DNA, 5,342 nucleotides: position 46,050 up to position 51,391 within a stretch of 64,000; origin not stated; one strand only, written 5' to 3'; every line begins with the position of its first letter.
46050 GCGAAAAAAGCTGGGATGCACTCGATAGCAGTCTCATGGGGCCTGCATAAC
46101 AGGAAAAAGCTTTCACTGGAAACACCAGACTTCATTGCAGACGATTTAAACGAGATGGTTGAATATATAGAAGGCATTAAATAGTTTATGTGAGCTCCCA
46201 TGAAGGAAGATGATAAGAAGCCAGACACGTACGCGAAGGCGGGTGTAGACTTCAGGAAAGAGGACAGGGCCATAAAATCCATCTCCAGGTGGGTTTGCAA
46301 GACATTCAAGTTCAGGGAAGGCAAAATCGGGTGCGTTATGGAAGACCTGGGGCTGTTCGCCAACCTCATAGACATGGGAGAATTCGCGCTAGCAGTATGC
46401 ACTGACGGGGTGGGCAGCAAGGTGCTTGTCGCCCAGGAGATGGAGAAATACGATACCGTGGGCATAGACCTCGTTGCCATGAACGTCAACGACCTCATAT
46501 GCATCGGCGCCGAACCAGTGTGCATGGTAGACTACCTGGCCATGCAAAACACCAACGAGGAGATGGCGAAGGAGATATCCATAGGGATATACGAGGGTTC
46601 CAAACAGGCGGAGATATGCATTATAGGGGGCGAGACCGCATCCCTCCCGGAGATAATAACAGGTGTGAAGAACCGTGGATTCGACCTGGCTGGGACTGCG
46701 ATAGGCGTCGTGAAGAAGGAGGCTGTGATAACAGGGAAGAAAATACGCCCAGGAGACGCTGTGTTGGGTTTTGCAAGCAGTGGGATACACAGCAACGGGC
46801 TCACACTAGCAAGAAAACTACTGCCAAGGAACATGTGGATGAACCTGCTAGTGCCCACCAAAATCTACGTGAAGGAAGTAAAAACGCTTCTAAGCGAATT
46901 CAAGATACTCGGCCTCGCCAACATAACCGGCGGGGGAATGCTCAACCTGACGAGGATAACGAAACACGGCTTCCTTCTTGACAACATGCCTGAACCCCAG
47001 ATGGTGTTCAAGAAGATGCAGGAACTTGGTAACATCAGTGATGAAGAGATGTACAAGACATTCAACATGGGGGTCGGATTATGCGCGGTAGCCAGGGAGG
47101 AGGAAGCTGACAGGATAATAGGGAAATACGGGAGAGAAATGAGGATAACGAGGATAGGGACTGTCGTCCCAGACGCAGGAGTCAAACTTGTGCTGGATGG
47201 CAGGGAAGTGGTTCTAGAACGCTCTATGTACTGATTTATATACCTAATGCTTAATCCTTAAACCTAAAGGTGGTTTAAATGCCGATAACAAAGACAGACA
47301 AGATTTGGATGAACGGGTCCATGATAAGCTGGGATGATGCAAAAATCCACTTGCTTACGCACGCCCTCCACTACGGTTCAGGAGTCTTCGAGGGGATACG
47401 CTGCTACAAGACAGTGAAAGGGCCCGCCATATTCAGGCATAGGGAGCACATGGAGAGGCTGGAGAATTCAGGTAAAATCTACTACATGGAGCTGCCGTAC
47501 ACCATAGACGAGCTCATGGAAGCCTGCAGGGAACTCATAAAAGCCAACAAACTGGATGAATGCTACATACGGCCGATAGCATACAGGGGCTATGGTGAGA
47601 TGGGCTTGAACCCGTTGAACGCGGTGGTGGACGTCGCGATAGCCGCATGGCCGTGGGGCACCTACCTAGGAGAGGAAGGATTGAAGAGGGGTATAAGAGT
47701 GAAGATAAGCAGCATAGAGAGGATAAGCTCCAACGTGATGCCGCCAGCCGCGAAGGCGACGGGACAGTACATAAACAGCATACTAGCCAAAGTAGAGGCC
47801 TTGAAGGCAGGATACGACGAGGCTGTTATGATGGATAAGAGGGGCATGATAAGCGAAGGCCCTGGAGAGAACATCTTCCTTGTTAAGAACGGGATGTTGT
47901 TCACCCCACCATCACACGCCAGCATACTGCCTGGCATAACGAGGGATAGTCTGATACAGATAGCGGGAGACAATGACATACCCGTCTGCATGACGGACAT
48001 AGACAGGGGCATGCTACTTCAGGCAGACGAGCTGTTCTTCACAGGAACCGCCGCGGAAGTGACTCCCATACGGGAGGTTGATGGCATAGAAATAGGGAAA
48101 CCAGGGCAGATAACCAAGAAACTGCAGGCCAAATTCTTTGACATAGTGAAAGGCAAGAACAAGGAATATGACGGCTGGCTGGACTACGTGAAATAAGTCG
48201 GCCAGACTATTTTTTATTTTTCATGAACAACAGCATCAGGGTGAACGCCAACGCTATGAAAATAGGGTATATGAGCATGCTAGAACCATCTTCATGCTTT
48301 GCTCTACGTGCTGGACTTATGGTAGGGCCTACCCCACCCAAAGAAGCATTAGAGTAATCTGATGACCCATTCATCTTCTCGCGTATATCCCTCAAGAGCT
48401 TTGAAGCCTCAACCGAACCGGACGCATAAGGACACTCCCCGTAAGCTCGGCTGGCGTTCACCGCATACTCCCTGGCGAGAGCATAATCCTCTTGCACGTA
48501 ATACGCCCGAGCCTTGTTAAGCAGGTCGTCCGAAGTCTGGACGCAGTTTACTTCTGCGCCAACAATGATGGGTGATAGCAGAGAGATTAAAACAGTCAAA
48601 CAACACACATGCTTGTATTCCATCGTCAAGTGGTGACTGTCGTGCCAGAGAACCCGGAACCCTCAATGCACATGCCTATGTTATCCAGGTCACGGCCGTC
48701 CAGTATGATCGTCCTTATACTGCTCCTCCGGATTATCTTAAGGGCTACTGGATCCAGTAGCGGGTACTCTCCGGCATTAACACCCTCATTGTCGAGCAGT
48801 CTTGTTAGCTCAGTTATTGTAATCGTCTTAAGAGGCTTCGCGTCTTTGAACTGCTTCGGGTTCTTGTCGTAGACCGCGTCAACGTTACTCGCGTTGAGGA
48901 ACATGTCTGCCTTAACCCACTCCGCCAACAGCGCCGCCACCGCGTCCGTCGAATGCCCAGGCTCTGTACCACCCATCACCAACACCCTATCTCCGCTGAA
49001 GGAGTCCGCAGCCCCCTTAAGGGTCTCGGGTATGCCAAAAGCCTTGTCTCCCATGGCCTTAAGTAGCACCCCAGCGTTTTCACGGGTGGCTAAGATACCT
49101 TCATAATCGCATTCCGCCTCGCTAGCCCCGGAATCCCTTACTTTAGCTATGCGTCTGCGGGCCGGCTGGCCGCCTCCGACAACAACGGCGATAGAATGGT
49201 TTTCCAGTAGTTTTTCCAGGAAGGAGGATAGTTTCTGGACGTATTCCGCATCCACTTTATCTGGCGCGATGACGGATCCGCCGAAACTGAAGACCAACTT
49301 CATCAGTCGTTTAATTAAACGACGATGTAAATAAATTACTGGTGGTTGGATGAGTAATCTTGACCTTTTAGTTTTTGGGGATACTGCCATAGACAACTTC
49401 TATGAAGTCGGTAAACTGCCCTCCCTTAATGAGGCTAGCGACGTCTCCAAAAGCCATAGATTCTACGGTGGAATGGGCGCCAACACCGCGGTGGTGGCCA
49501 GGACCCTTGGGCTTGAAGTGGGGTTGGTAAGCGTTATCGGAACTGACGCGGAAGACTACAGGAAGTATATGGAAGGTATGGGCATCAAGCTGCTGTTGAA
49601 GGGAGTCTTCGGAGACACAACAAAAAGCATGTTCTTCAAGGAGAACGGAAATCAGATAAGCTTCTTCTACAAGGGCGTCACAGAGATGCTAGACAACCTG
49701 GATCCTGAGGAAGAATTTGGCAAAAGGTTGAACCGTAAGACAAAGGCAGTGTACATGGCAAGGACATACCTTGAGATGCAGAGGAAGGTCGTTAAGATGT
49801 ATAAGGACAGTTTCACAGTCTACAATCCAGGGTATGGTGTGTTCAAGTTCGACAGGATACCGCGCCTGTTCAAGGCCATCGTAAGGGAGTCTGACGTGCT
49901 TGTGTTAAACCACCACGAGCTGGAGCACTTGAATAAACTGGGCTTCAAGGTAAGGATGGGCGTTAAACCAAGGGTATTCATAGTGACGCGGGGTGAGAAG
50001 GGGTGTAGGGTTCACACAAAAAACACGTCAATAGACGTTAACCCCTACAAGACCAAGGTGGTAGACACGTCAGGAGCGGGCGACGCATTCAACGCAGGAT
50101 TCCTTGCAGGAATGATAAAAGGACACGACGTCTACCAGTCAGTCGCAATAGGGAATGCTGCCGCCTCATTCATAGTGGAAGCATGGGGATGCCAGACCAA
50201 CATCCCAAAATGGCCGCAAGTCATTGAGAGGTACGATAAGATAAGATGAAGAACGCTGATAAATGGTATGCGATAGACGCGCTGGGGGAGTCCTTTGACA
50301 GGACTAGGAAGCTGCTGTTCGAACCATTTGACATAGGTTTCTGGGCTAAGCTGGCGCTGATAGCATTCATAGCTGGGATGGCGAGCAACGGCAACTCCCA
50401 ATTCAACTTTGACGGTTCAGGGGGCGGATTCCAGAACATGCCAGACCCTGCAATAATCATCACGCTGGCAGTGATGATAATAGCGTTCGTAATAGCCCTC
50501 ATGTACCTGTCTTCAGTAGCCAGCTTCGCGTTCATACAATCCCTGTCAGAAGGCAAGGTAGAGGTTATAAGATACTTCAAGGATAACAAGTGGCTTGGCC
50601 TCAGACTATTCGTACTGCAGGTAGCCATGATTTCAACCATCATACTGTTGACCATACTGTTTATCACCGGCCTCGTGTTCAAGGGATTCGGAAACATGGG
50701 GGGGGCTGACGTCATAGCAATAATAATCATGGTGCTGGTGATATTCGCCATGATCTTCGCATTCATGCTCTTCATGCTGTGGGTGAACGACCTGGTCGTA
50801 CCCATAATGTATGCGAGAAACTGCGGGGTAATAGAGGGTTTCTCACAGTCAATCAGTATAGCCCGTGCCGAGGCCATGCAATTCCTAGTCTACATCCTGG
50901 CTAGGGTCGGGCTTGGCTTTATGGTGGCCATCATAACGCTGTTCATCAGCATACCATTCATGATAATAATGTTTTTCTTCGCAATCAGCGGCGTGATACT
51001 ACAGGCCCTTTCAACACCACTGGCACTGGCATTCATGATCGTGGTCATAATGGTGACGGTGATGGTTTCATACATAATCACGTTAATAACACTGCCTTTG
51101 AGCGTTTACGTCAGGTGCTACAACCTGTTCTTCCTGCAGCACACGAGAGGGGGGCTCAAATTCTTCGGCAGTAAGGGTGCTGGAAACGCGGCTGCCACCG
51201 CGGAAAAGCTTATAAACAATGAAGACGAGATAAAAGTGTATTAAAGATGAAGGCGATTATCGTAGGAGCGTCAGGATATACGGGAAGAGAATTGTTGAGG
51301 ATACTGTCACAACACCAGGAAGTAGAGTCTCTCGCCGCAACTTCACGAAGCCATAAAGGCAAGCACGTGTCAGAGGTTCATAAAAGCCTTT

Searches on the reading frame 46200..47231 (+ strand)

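Call 94: search_protein_families(library=pfam, proteins=[window:46200-47231:+], max_evalue=0.0001)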
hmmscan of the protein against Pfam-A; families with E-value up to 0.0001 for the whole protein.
window:46200-47231:+ (344 aa): 2 families
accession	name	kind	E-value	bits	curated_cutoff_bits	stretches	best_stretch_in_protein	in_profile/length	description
PF00586.29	AIRS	-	9.3e-23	81.2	24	1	57-171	7-112/112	AIR synthase related protein, N-terminal domain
PF02769.27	AIRS_C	-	5.3e-19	69.3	23.1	1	183-332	1-155/156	AIR synthase related protein, C-terminal domain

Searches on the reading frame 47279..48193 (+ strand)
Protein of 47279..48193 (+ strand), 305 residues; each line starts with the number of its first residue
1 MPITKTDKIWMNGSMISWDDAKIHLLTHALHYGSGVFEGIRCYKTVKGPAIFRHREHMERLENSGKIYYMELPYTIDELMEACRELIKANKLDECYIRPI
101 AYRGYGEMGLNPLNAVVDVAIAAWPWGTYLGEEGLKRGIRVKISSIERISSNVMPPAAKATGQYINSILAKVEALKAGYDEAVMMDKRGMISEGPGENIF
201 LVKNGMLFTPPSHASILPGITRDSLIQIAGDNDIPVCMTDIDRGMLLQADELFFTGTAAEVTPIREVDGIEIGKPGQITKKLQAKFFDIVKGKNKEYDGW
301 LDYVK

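Call 94: search_protein_families(library=pfam, proteins=[window:47279-48193:+], max_evalue=0.0001)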
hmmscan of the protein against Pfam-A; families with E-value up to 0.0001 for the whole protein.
window:47279-48193:+ (305 aa): 1 family
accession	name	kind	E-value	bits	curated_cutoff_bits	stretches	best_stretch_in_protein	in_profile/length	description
PF01063.24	Aminotran_4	-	3e-50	171.6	28.5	1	35-267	1-223/223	Amino-transferase class IV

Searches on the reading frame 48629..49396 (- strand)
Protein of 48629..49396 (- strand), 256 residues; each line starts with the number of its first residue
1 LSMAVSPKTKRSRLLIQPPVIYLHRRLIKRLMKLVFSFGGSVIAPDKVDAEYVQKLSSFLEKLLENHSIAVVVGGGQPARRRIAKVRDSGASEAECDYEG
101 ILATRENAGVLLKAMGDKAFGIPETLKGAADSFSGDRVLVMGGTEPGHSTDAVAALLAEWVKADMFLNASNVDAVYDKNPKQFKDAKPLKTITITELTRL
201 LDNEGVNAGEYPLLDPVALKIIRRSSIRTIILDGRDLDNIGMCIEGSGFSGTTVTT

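Call 94: search_protein_families(library=pfam, proteins=[window:48629-49396:-], max_evalue=0.0001)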
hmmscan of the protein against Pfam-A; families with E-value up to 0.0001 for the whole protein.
window:48629-49396:- (256 aa): 1 family
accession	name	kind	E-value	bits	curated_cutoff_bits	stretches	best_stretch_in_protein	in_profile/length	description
PF00696.33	AA_kinase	-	2e-27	96.9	24.9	1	32-233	1-234/234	Amino acid kinase family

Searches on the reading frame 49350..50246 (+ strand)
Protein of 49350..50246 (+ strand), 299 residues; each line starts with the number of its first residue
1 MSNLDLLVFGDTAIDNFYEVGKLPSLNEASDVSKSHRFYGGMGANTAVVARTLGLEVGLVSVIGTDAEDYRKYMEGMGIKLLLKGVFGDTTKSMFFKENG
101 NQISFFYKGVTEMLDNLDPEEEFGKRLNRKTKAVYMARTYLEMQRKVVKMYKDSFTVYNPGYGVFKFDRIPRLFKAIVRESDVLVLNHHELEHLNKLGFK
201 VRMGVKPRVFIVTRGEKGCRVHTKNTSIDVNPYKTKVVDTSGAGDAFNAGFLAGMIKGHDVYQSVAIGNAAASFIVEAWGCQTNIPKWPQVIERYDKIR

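Call 94: search_protein_families(library=pfam, proteins=[window:49350-50246:+], max_evalue=0.0001)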
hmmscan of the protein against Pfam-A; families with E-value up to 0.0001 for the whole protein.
window:49350-50246:+ (299 aa): 1 family
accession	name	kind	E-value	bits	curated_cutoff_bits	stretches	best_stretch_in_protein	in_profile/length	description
PF00294.29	PfkB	-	2e-38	132.9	25.8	1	5-287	3-301/302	pfkB family carbohydrate kinase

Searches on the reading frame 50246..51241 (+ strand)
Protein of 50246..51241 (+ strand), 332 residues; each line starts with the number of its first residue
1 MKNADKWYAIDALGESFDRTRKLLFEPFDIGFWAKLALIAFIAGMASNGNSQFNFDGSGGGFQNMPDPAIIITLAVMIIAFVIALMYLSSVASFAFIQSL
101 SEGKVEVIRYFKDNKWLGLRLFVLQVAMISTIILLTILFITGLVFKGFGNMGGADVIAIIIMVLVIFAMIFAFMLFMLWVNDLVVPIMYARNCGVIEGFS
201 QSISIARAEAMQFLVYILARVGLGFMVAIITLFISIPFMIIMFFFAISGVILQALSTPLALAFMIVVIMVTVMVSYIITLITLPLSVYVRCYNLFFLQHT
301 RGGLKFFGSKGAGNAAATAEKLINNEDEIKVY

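Call 94: search_protein_families(library=pfam, proteins=[window:50246-51241:+], max_evalue=0.0001)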
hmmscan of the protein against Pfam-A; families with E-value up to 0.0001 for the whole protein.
window:50246-51241:+ (332 aa): 1 family
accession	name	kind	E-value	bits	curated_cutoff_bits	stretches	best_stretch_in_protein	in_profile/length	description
PF24400.1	DUF7544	-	7.1e-58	196.6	27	1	7-305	1-300/302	Family of unknown function (DUF7544)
